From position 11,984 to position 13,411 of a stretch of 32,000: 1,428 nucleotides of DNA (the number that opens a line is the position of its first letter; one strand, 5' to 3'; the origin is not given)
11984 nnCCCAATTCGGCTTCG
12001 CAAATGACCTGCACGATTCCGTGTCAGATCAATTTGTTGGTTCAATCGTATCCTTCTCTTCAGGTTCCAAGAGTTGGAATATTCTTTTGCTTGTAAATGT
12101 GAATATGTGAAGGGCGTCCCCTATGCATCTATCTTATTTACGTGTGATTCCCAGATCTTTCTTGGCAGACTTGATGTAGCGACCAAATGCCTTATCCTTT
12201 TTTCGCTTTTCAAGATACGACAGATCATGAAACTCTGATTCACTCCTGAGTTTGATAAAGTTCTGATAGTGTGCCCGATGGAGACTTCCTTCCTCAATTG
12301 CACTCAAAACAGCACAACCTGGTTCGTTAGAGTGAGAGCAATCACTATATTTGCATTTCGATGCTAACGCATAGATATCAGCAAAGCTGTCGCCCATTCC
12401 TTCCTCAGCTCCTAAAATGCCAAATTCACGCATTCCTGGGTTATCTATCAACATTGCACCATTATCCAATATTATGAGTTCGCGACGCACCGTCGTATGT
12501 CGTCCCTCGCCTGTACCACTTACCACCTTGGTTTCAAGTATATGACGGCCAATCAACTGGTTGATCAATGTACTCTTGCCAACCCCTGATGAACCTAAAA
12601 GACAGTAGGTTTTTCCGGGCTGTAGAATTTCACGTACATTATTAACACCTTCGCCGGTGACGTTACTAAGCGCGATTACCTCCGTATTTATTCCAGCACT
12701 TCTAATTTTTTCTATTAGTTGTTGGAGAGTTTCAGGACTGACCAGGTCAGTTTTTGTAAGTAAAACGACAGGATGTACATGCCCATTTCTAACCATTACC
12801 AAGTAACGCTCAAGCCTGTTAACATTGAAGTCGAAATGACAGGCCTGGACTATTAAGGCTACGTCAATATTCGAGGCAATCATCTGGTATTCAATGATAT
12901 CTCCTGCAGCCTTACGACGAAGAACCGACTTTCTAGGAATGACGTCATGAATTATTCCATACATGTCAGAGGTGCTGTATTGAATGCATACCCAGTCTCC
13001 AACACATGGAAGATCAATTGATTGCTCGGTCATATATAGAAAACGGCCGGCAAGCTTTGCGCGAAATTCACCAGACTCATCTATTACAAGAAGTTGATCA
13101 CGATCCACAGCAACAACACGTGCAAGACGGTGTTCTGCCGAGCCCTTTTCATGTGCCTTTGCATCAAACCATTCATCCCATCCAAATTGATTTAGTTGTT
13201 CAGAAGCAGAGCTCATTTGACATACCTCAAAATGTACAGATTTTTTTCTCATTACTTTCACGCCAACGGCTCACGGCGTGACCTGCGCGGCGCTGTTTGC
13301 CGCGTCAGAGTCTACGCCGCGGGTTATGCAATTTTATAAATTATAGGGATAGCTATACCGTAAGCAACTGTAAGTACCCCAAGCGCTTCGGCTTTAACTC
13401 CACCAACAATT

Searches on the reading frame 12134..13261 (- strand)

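Call 13: search_protein_families(library=pfam, proteins=[window:12134-13261:-], max_evalue=0.01)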
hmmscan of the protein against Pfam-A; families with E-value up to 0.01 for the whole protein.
window:12134-13261:- (375 aa): 11 families
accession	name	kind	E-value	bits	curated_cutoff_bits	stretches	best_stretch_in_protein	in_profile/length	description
PF03193.22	RsgA_GTPase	-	2.6e-48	164.6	30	1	107-282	1-173/174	RsgA GTPase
PF01926.29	MMR_HSR1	-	2.5e-07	31.2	21.9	1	220-295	3-72/113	50S ribosome-binding GTPase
PF00005.33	ABC_tran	-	1.2e-05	26.3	25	1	207-240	2-35/137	ABC transporter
PF00009.33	GTP_EFTU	-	0.00011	22.3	26.5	1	128-212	89-181/188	Elongation factor Tu GTP binding domain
PF13604.12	AAA_30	-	0.00016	21.9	27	0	43-90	77-125/191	AAA domain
PF10662.15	PduV-EutP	-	0.001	19.4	21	0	128-213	60-141/143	Ethanolamine utilisation - propanediol utilisation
PF13245.12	AAA_19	-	0.0017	19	25.1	0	216-239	11-34/134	AAA domain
PF02421.24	FeoB_N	-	0.0021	18.1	27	0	218-281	2-61/156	Ferrous iron transport protein B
PF04548.22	AIG1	-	0.0035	17.1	27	0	220-279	4-61/212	AIG1 family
PF00350.29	Dynamin_N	-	0.0053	17.2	27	1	222-250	4-32/168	Dynamin family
PF20720.3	nSTAND3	-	0.0065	16.6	27.2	0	204-243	5-44/155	Novel STAND NTPase 3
